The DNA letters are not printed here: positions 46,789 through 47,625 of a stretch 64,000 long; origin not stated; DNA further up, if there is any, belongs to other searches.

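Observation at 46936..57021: Tandem giant surface proteins (1809 aa lipoprotein + 1547 aa with beta-barrel-like tail) built from the same Ig-like module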

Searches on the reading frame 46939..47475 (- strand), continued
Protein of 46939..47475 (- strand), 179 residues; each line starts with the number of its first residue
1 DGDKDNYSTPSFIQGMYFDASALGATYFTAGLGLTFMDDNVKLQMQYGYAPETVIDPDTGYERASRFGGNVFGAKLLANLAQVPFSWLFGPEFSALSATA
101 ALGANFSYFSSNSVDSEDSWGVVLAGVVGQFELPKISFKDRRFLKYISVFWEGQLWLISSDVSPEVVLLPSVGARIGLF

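Call 63: list_cluster_members(proteins=[P0104, P0110, P0117, P0125, P0136, P0142, P0147, P0153, P0157, P0161])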
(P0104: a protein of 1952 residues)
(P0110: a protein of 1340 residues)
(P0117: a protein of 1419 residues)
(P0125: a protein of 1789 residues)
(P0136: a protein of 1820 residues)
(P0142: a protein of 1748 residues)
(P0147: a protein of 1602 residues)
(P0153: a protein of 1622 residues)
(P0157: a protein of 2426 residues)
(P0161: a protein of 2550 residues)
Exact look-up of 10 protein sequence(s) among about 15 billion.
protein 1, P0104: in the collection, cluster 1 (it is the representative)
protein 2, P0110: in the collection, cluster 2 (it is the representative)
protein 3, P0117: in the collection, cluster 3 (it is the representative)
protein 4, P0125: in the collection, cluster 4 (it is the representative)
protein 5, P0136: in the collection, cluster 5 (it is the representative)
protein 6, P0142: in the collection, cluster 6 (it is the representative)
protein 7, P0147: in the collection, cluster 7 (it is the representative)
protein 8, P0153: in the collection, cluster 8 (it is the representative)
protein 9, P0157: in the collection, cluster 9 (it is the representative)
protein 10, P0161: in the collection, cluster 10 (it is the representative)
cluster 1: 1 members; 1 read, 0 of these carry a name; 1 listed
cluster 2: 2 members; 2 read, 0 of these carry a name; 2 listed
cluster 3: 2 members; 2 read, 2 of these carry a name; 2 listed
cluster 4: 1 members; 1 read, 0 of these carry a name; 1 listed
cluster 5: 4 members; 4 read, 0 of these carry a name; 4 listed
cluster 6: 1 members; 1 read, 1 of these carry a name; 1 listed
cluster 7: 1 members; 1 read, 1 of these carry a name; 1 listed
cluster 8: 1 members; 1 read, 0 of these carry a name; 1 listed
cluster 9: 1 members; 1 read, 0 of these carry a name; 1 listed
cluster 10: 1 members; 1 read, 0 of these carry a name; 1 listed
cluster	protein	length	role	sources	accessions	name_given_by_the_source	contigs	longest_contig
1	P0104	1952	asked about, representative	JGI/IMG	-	-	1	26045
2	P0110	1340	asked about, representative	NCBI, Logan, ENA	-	-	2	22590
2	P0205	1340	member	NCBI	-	-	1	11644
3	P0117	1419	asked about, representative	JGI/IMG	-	hypothetical protein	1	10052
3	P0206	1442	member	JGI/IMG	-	hypothetical protein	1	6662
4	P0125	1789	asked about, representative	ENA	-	-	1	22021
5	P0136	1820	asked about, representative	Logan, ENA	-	-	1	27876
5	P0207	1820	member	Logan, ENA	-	-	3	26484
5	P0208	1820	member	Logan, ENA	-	-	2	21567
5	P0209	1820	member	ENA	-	-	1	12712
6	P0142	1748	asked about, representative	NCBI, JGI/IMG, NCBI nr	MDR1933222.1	MAG: hypothetical protein LBQ57_10430 [Spirochaetales bacterium] | hypothetical protein | hypothetical protein [Spirochaetales bacterium]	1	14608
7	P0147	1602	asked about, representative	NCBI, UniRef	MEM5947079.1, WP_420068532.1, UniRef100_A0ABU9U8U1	Ig-like domain-containing protein [Spirochaetia bacterium 38H-sp] | Ig-like domain-containing protein n=1 Tax=Rarispira pelagica TaxID=3141764 ...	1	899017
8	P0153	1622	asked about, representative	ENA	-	-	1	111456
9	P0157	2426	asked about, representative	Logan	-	-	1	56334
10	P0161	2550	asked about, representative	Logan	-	-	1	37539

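Call 73: find_encoding_contigs(protein=P0147, flank=10000, max_places=2)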
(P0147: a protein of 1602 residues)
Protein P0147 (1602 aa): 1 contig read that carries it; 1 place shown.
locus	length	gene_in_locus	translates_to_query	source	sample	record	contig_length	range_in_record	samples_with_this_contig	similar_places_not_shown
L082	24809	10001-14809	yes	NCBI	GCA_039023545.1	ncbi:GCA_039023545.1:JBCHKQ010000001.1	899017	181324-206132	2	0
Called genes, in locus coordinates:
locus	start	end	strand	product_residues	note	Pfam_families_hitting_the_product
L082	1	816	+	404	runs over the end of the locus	PF08668:HDOD, PF01966:HD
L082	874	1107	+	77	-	PF00462:Glutaredoxin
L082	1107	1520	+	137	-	PF02566:OsmC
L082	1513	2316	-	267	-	PF00588:SpoU_methylase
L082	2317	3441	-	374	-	PF00465:Fe-ADH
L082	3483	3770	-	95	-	PF04316:FlgM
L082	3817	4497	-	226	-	PF00590:TP_methylase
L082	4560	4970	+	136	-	-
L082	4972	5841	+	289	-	PF01545:Cation_efflux, PF16916:ZT_dimer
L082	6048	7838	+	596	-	PF01336:tRNA_anti-codon, PF00152:tRNA-synt_2, PF02938:GAD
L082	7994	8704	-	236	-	PF00588:SpoU_methylase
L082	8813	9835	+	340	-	PF01476:LysM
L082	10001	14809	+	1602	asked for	PF07495:Y_Y_Y (faint), PF09136:Glucodextran_B (faint), PF10648:Gmad2 (faint), PF13750:Big_3_3 (faint), PF18981:InlK_D3 (faint), PF19077:Big_13 (faint), PF17957:Big_7, PF17957:Big_7, +3 more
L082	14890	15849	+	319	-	-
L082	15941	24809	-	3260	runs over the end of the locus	PF13750:Big_3_3 (faint), PF17957:Big_7, PF15418:DUF4625 (faint), PF07495:Y_Y_Y (faint), PF19077:Big_13 (weak), PF17957:Big_7 (weak)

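Call 75: search_protein_families(library=pfam, proteins=[L036:10532-20251:+, L056:10523-20170:+, L072:335-5887:+], max_evalue=0.001)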
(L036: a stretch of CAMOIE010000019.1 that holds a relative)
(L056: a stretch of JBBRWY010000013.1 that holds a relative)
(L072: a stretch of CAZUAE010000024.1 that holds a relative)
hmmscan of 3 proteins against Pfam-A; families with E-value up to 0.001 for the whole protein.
L036:10532-20251:+ (3239 aa): 3 families
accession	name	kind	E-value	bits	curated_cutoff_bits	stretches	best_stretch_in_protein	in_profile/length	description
PF19077.6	Big_13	-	3.8e-09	37.4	27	2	65-152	30-102/102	Bacterial Ig-like domain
PF18911.6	PKD_4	-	0.00014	22.3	27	0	649-675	54-80/85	PKD domain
PF15418.12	DUF4625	-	0.00059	20.6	27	0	1672-1745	9-78/131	Domain of unknown function (DUF4625)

L056:10523-20170:+ (3215 aa): 4 families
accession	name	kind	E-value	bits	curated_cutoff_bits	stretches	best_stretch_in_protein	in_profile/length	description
PF17957.7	Big_7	-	7.6e-18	65.4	24.1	2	1641-1709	1-67/70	Bacterial Ig domain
PF19077.6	Big_13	-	2e-09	38.3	27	0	1166-1225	32-91/102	Bacterial Ig-like domain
PF15418.12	DUF4625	-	5.5e-09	36.8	27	0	803-846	10-56/131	Domain of unknown function (DUF4625)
PF03404.22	Mo-co_dimer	-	2.4e-05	24.8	22.7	0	1153-1192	27-63/138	Mo-co oxidoreductase dimerisation domain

L072:335-5887:+ (1850 aa): 6 families
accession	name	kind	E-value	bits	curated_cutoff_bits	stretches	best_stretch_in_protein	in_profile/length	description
PF17957.7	Big_7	-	1.8e-32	112.2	24.1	3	409-478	1-70/70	Bacterial Ig domain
PF19077.6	Big_13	-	4.9e-14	53.1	27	1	430-498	32-102/102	Bacterial Ig-like domain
PF09136.16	Glucodextran_B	-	4.8e-07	30.1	27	0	409-497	1-82/83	Glucodextranase, domain B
PF13750.12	Big_3_3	-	1.3e-06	28.6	27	0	368-419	4-59/157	Bacterial Ig-like domain (group 3)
PF12245.14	Big_3_2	-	0.00022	21.9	23.3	0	515-604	33-122/122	Bacterial Ig-like domain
PF10648.15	Gmad2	-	0.00033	21.3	25.7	0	611-644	2-35/86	Immunoglobulin-like domain of bacterial spore germination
